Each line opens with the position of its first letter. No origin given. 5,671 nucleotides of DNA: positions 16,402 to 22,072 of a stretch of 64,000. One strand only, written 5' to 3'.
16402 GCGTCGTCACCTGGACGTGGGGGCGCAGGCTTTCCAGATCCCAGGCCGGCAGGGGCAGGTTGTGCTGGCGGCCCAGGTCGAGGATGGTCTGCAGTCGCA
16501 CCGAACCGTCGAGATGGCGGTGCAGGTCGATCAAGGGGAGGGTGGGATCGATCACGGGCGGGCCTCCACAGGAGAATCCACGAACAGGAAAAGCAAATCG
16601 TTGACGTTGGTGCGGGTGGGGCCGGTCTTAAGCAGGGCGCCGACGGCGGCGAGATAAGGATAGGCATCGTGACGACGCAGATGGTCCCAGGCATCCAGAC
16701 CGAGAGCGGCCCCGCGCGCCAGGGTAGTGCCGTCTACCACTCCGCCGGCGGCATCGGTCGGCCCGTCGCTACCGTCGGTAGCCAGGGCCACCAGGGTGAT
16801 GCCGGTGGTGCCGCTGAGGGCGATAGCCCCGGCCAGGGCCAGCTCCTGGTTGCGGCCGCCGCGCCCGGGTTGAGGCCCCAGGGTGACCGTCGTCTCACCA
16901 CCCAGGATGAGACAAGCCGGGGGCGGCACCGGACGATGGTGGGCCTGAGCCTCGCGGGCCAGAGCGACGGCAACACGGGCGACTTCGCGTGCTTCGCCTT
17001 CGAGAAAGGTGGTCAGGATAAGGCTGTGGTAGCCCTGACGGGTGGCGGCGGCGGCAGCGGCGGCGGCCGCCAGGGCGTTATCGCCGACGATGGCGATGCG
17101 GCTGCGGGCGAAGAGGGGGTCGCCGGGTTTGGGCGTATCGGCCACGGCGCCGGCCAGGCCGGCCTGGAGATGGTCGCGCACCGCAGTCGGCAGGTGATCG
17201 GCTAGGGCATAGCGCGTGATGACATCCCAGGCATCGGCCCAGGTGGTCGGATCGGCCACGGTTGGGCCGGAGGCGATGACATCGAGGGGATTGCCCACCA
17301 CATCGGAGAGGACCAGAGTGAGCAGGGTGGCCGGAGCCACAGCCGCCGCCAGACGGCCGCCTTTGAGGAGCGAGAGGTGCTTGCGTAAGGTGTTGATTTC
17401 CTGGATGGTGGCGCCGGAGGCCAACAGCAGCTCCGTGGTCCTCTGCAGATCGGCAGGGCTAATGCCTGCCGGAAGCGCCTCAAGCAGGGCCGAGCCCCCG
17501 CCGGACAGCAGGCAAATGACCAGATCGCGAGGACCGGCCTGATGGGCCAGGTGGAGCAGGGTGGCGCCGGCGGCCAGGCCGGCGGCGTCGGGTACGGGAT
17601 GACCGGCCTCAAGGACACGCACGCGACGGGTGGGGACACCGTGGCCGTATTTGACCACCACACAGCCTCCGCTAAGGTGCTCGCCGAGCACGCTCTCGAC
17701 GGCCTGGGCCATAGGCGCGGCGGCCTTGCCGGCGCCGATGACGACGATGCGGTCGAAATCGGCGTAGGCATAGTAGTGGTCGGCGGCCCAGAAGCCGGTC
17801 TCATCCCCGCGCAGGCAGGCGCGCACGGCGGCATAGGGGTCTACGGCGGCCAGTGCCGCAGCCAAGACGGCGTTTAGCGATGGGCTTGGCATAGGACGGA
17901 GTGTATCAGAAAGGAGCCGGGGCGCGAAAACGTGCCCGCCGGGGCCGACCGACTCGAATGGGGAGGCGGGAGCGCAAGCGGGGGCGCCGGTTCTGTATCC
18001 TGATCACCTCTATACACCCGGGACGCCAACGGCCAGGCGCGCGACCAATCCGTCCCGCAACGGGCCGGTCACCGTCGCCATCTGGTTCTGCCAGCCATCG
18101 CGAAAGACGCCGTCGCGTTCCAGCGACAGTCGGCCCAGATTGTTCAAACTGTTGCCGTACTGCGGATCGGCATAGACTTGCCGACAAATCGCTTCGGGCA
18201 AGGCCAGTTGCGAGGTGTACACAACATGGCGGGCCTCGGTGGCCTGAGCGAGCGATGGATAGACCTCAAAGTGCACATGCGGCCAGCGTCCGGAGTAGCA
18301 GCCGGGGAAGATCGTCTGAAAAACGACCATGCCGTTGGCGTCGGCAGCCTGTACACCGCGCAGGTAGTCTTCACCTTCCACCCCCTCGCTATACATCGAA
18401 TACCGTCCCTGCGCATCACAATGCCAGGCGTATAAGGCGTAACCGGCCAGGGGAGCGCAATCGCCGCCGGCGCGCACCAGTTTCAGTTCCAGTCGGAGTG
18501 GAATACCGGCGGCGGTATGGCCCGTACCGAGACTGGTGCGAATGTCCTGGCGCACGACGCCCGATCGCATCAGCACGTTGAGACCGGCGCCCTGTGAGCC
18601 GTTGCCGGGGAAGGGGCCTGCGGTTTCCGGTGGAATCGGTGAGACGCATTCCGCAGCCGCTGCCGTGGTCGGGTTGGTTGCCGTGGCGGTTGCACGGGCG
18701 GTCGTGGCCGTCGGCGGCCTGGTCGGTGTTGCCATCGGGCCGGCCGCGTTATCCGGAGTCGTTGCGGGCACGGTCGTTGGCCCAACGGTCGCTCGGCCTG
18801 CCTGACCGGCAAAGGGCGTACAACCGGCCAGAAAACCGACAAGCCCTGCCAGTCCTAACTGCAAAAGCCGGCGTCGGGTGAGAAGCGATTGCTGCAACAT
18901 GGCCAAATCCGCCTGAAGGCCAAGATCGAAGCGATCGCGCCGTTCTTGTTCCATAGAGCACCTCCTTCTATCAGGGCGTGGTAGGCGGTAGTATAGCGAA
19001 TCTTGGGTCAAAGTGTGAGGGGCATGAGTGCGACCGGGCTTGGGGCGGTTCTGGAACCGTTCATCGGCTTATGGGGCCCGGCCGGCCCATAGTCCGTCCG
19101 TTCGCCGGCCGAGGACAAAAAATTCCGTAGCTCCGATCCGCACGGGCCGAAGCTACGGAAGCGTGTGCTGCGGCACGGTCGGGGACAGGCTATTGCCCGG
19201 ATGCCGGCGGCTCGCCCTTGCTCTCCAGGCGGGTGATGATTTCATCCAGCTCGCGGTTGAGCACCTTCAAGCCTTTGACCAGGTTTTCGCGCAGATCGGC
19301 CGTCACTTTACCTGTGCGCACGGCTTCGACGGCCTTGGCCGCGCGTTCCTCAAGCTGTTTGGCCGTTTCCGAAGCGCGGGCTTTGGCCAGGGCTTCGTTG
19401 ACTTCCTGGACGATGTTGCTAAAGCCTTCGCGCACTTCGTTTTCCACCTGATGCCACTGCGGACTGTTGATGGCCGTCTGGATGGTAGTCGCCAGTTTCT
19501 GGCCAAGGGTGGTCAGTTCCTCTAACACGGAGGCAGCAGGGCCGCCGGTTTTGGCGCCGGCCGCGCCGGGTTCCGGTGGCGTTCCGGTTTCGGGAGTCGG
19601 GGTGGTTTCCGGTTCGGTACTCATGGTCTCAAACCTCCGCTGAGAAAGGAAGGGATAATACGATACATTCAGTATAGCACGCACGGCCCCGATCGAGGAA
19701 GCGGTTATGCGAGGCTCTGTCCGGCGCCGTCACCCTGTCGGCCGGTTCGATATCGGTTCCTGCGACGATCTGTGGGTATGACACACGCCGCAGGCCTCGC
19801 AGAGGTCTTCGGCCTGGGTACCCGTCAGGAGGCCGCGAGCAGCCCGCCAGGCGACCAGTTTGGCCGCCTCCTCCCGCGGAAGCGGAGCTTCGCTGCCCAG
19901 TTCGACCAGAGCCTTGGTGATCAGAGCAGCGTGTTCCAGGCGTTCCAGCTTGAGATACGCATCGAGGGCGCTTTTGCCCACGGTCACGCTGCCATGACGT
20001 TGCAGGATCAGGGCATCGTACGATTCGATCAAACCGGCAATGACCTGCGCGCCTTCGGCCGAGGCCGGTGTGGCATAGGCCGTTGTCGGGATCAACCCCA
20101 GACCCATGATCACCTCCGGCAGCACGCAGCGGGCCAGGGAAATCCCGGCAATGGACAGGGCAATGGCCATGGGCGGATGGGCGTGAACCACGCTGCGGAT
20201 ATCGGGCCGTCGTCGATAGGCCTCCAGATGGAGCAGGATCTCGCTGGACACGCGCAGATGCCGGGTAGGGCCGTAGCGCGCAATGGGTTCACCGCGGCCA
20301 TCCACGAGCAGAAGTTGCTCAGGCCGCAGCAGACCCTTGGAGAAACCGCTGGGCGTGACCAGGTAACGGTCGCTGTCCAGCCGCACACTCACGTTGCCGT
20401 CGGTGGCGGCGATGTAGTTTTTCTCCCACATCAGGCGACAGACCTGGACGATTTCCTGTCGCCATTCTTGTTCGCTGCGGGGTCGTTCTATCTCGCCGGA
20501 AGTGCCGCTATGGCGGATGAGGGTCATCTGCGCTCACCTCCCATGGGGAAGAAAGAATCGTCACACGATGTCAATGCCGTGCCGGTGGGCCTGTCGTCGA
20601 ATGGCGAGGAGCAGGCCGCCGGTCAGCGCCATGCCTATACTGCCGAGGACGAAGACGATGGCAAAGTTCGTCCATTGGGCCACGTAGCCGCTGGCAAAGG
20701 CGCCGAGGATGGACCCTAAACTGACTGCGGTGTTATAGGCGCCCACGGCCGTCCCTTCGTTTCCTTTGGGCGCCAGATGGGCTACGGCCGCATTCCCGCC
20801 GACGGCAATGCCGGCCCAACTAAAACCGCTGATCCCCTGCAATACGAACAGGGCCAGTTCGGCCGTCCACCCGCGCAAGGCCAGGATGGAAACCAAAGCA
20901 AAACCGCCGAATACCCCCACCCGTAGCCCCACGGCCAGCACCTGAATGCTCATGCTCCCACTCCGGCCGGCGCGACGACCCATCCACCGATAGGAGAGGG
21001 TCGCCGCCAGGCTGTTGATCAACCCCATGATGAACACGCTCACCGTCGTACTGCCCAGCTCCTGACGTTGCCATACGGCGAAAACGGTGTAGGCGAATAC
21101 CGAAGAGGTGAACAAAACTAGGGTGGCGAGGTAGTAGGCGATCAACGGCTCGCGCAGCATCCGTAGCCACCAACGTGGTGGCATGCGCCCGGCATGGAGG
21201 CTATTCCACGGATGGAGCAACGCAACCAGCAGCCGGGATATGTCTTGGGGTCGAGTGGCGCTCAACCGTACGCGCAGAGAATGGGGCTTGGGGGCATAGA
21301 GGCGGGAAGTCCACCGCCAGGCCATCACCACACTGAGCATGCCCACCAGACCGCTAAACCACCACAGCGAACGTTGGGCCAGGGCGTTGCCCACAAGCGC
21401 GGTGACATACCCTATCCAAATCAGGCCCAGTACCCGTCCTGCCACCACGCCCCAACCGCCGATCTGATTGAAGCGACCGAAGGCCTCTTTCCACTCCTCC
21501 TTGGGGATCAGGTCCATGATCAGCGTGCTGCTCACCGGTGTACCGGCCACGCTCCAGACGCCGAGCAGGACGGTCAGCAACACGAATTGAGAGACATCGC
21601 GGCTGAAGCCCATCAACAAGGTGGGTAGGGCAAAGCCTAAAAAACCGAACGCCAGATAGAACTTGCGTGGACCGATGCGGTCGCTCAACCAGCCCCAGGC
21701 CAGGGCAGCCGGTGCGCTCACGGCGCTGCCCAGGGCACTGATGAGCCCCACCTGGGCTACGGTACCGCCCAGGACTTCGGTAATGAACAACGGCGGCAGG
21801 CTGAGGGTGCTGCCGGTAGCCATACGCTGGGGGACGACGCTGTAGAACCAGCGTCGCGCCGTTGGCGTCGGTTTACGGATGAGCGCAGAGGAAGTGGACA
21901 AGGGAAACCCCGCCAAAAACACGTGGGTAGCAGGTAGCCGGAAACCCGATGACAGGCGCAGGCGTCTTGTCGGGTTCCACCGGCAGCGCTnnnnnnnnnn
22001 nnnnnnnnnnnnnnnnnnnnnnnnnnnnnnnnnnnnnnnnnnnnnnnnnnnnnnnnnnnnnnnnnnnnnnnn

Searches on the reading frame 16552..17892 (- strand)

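Call 62: search_protein_families(library=pfam, proteins=[window:16552-17892:-], max_evalue=0.00001)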
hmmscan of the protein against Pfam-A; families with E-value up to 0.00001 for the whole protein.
window:16552-17892:- (446 aa): 2 families
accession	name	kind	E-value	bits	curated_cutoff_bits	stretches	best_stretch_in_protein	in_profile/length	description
PF13660.11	DUF4147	-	1.2e-85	287.2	23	1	6-243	2-234/234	Domain of unknown function (DUF4147)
PF05161.18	MOFRL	-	3.3e-36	124.2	28.3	1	326-432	1-106/106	MOFRL family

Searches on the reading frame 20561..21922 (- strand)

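Call 62: search_protein_families(library=pfam, proteins=[window:20561-21922:-], max_evalue=0.00001)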
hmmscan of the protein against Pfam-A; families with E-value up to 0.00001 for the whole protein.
window:20561-21922:- (453 aa): 2 families
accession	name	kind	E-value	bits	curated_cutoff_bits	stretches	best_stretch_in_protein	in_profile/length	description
PF07690.21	MFS_1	-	3.9e-36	125.1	33.4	2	38-368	14-309/347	Major Facilitator Superfamily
PF12832.13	MFS_1_like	-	4.7e-10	39.5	25.2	1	52-425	30-372/373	MFS_1 like family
